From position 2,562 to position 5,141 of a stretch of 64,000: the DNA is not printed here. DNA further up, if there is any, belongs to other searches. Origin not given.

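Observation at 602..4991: NHL-TPR-Yip1 membrane protein plus DUF5696-like lipoprotein embedded between two ABC transporter gene sets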

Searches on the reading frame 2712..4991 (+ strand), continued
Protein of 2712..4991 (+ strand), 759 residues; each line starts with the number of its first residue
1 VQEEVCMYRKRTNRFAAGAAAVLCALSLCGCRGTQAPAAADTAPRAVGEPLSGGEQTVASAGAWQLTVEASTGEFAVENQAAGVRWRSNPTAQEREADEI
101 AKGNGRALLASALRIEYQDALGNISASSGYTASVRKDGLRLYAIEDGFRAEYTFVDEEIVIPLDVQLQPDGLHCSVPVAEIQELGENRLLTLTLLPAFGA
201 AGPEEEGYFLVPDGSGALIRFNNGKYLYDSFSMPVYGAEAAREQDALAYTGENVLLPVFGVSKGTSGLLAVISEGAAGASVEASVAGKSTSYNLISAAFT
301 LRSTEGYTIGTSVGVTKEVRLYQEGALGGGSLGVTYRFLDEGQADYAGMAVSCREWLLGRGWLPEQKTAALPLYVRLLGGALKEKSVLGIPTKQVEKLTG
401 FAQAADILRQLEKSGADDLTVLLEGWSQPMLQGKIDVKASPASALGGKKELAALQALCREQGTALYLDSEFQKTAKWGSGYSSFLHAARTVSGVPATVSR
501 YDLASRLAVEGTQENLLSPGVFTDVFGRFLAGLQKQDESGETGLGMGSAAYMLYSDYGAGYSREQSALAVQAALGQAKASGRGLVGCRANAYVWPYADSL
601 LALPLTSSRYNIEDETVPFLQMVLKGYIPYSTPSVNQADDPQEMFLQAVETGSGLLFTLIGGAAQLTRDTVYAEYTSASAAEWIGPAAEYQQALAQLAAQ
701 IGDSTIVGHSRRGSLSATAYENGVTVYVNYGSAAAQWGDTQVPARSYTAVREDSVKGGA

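Call 35: find_encoding_contigs(protein=P0034, flank=10000, max_places=1)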
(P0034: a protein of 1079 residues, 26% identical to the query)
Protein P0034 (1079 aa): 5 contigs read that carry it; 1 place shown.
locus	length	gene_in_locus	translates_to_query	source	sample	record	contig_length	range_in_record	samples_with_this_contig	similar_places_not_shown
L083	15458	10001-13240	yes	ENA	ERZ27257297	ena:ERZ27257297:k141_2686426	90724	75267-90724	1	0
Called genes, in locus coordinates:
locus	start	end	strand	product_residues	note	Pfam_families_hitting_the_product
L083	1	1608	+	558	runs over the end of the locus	PF00512:HisKA, PF02518:HATPase_c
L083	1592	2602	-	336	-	PF00106:adh_short, PF01073:3Beta_HSD, PF01370:Epimerase, PF02719:Polysacc_synt_2, PF04321:RmlD_sub_bind, PF16363:GDP_Man_Dehyd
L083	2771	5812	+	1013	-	PF01547:SBP_bac_1, PF13416:SBP_bac_8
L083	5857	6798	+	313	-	PF00528:BPD_transp_1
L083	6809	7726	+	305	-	PF00528:BPD_transp_1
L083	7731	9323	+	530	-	PF01436:NHL (faint)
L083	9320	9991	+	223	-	PF04893:Yip1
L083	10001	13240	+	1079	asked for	PF18952:DUF5696, PF19789:DUF6273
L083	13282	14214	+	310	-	-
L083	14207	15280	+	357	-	PF00528:BPD_transp_1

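Call 36: find_encoding_contigs(protein=P0049, flank=10000, max_places=1)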
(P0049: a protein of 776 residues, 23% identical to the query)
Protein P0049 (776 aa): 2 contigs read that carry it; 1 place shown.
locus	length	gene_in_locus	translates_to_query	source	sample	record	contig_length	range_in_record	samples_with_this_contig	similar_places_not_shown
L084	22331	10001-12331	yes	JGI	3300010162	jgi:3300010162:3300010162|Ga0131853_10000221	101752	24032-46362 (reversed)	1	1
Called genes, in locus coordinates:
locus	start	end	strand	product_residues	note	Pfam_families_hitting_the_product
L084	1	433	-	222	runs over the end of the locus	PF16316:DUF4956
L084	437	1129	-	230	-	PF09359:VTC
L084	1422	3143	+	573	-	PF01547:SBP_bac_1 (faint)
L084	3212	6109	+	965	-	PF01547:SBP_bac_1, PF13416:SBP_bac_8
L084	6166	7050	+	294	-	PF00528:BPD_transp_1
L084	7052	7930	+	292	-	PF00528:BPD_transp_1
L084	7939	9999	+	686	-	PF01436:NHL (faint), PF08450:SGL (faint), PF04893:Yip1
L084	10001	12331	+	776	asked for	PF18952:DUF5696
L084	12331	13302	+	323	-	-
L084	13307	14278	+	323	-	PF00528:BPD_transp_1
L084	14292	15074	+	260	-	PF03935:SKN1_KRE6_Sbg1 (faint), PF00722:Glyco_hydro_16, PF26113:GH16_XgeA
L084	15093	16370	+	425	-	PF02056:Glyco_hydro_4, PF11975:Glyco_hydro_4C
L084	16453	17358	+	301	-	PF01869:BcrAD_BadFG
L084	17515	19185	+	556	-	-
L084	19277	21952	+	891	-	PF16990:CBM_35 (faint), PF01547:SBP_bac_1, PF13416:SBP_bac_8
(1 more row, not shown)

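Call 37: find_encoding_contigs(protein=P0051, flank=10000, max_places=1)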
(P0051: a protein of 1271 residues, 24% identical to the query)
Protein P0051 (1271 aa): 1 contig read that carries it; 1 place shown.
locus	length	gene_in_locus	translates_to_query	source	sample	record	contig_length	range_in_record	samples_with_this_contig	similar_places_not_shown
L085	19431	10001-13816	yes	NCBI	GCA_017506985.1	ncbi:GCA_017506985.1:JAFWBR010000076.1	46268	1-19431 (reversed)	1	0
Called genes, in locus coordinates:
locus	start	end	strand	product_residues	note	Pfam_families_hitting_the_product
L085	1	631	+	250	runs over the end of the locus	PF02535:Zip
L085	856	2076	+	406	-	PF00078:RVT_1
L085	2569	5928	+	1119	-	PF13416:SBP_bac_8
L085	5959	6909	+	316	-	PF00528:BPD_transp_1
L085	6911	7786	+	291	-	PF00528:BPD_transp_1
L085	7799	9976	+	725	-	PF01436:NHL (faint), PF04893:Yip1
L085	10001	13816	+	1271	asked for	PF18952:DUF5696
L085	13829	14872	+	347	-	PF00528:BPD_transp_1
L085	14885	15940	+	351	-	PF00528:BPD_transp_1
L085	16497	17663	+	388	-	PF13433:Peripla_BP_5, PF13458:Peripla_BP_6, PF01094:ANF_receptor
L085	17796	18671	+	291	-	PF02653:BPD_transp_2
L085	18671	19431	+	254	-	PF02653:BPD_transp_2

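Call 56: search_protein_families(library=pfam, alignment_id=A4, max_evalue=0.00001)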
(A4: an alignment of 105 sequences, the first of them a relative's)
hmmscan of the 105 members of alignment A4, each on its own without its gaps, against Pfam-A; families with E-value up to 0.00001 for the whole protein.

A. member 1, L002:1800-2687:+ (295 aa): 4 families
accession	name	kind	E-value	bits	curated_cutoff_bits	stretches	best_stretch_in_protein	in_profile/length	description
PF12833.13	HTH_18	-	2.8e-16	60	33.6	1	193-270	2-79/80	Helix-turn-helix domain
PF00165.29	HTH_AraC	-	9.1e-14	51.6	26.6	1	179-220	1-42/42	Bacterial regulatory helix-turn-helix proteins, AraC family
PF02311.25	AraC_binding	-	1e-08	35.4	21.1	1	19-139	10-133/135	AraC-like ligand binding domain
PF07883.17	Cupin_2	-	7.9e-08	32.3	27.2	1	17-79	3-64/70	Cupin domain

B. families by the number of members that match (of 105 scanned): 85 families (the first 25 are shown)
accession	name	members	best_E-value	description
PF01547.30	SBP_bac_1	13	3.8e-29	Bacterial extracellular solute-binding protein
PF13416.11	SBP_bac_8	9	5.8e-25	Bacterial extracellular solute-binding protein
PF00251.26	Glyco_hydro_32N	6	1.1e-105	Glycosyl hydrolases family 32 N-terminal domain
PF16126.11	DUF4838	6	2.4e-42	Domain of unknown function (DUF4838)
PF12833.13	HTH_18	6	5.1e-24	Helix-turn-helix domain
PF00165.29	HTH_AraC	6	1.5e-23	Bacterial regulatory helix-turn-helix proteins, AraC family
PF07745.19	Glyco_hydro_53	5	1.7e-110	Glycosyl hydrolase family 53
PF08244.19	Glyco_hydro_32C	5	3.2e-39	Glycosyl hydrolases family 32 C terminal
PF13377.12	Peripla_BP_3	4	8.5e-25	Periplasmic binding protein-like domain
PF00532.27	Peripla_BP_1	4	8.8e-18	Periplasmic binding proteins and sugar binding domain of LacI family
PF02311.25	AraC_binding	4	6.5e-12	AraC-like ligand binding domain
PF00072.30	Response_reg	3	3.3e-29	Response regulator receiver domain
PF00356.27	LacI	3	1e-10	Bacterial regulatory proteins, lacI family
PF07883.17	Cupin_2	3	2.2e-10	Cupin domain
PF13407.12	Peripla_BP_4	3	2.9e-09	Periplasmic binding protein domain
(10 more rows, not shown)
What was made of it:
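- Flanks: GH32 in 6 of 105 flanking ORFs, GH53 in 5, DUF4838 in 6, GH43, alginate lyase, GH95, GH10, AraC and LacI (call 56). The variable flanking enzymes argue against one fixed hydrolytic specificity (call 56). The regulators next to the clusters are ordinary AraC, LacI or two-component types, and they vary (call 56). A constant enzyme combined with variable substrates (call 56) is easiest to explain if its substrate is a constant self structure.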

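Call 61: search_protein_families(library=pfam, proteins=[P0034, P0037, P0039, P0041, P0042, P0043, P0047, P0051, P0016], max_evalue=0.001)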
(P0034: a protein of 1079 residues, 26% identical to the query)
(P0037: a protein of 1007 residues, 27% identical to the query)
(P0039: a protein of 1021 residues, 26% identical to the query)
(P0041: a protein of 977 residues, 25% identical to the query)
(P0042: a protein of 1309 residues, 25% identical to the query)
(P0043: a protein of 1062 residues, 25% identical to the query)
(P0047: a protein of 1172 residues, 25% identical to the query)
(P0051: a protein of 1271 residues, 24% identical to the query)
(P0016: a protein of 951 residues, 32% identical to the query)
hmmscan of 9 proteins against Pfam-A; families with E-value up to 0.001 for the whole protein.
P0034 (1079 aa): 2 families
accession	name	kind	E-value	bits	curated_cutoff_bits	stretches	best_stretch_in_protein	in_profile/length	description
PF18952.6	DUF5696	-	2e-152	509.3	25.6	1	218-831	2-612/612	Family of unknown function (DUF5696)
PF19789.6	DUF6273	-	1.9e-28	99.9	23.5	1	883-1071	4-171/172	Domain of unknown function (DUF6273)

P0037 (1007 aa): 1 family
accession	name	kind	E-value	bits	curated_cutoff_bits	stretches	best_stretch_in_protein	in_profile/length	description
PF18952.6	DUF5696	-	3.6e-148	495.2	25.6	1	281-867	3-577/612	Family of unknown function (DUF5696)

P0039 (1021 aa): 1 family
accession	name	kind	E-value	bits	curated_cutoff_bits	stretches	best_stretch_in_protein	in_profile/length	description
PF18952.6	DUF5696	-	3.5e-147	492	25.6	1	297-877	20-575/612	Family of unknown function (DUF5696)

P0041 (977 aa): 1 family
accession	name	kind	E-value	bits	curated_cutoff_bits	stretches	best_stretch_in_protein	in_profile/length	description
PF18952.6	DUF5696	-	2.6e-152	508.9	25.6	2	461-959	135-612/612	Family of unknown function (DUF5696)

P0042 (1309 aa): 1 family
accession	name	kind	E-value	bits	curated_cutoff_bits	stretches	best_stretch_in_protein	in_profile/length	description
PF18952.6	DUF5696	-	4.5e-132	442.1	25.6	2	692-1176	134-576/612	Family of unknown function (DUF5696)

P0043 (1062 aa): 1 family
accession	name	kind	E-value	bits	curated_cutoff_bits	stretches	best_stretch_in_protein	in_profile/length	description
PF18952.6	DUF5696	-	9.8e-142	474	25.6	2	446-916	129-579/612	Family of unknown function (DUF5696)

P0047 (1172 aa): 1 family
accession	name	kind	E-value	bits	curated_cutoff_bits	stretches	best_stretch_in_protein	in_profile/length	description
PF18952.6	DUF5696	-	2e-132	443.3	25.6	1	367-984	7-576/612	Family of unknown function (DUF5696)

P0051 (1271 aa): 1 family
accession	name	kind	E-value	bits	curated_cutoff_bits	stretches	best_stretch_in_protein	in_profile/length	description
PF18952.6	DUF5696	-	2.1e-117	393.6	25.6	2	764-1084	262-576/612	Family of unknown function (DUF5696)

P0016 (951 aa): 1 family
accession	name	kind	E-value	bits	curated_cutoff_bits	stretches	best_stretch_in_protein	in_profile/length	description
PF18952.6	DUF5696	-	2.5e-167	558.5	25.6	1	333-936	3-605/612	Family of unknown function (DUF5696)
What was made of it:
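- Tried and rejected: Extra domains: Pfam on the long DUF5696 variants (about 950-1300 aa) showed only DUF6273 in one of them (call 61).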

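Call 64: search_protein_families(library=pfam, proteins=[L008:13452-14546:+, L008:14552-16624:+, L015:13184-14362:+, L015:14444-16972:+, L026:12998-14152:+, L026:14218-15792:+, L018:16684-18945:+, L045:16321-18729:+, L013:13226-15142:+], max_evalue=0.001)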
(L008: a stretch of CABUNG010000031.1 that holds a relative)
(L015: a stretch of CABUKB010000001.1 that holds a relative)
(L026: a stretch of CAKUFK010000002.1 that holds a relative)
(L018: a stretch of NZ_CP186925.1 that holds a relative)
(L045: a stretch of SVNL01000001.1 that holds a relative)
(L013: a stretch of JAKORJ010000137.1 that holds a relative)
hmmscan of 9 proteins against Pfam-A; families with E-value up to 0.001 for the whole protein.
L008:13452-14546:+ (364 aa): 0 families

L008:14552-16624:+ (690 aa): 0 families

L015:13184-14362:+ (392 aa): 0 families

L015:14444-16972:+ (842 aa): 0 families

L026:12998-14152:+ (384 aa): 1 family
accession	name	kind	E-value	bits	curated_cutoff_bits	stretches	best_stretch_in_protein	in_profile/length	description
PF05808.16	Podoplanin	-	0.00065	20.5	30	0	248-352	36-116/135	Podoplanin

L026:14218-15792:+ (524 aa): 0 families

L018:16684-18945:+ (753 aa): 1 family
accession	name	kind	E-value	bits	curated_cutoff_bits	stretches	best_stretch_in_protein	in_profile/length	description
PF21300.2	LbR_Ice_bind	-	0.00032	21.2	30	1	446-525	17-97/97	Grass antifreeze beta roll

L045:16321-18729:+ (802 aa): 1 family
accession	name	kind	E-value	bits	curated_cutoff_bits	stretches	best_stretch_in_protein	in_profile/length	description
PF00150.24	Cellulase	-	2.1e-66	224.6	23.5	1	89-379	11-270/272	Cellulase (glycosyl hydrolase family 5)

L013:13226-15142:+ (638 aa): 2 families
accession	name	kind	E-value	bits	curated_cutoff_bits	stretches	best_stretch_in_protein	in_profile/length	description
PF13229.12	Beta_helix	-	4.4e-11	43.1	25.9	2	445-573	53-157/158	Right handed beta helix region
PF05048.19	NosD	-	0.00088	19.2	23.6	0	442-489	63-111/212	Periplasmic copper-binding protein (NosD)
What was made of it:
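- Tried and rejected: Inserted genes: the two genes inserted between P1' and P2' in 9 loci have no Pfam match (call 64).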

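Call 78: search_protein_representatives(alignment_id=A1)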
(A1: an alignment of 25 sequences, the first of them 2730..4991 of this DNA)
Query: 25 sequences, 748 profile positions. Proteins with E-value up to 0.001 (for the whole library): 7281; up to 1e-10: 5633; up to 1e-30: 4144. The best 150 are listed.
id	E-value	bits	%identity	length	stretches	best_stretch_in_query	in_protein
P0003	2.0e-262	889.1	-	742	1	4-745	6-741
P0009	2.2e-258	875.8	-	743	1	1-745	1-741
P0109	1.2e-245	833.6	-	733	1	36-744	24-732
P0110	4.9e-241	818.4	-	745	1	43-747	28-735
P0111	8.8e-238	807.7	-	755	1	8-745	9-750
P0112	2.3e-237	806.3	-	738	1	44-747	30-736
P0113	2.8e-236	802.7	-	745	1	3-747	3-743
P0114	1.5e-235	800.3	-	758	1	4-745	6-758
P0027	5.5e-235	798.4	-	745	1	4-745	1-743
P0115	1.1e-234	797.5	-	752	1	5-745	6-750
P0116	1.0e-233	794.3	-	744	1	7-747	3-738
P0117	5.1e-233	791.9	-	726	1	5-747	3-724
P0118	2.9e-232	789.4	-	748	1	4-747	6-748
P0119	4.8e-232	788.7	-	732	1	42-747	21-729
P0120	1.0e-231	787.6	-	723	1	41-747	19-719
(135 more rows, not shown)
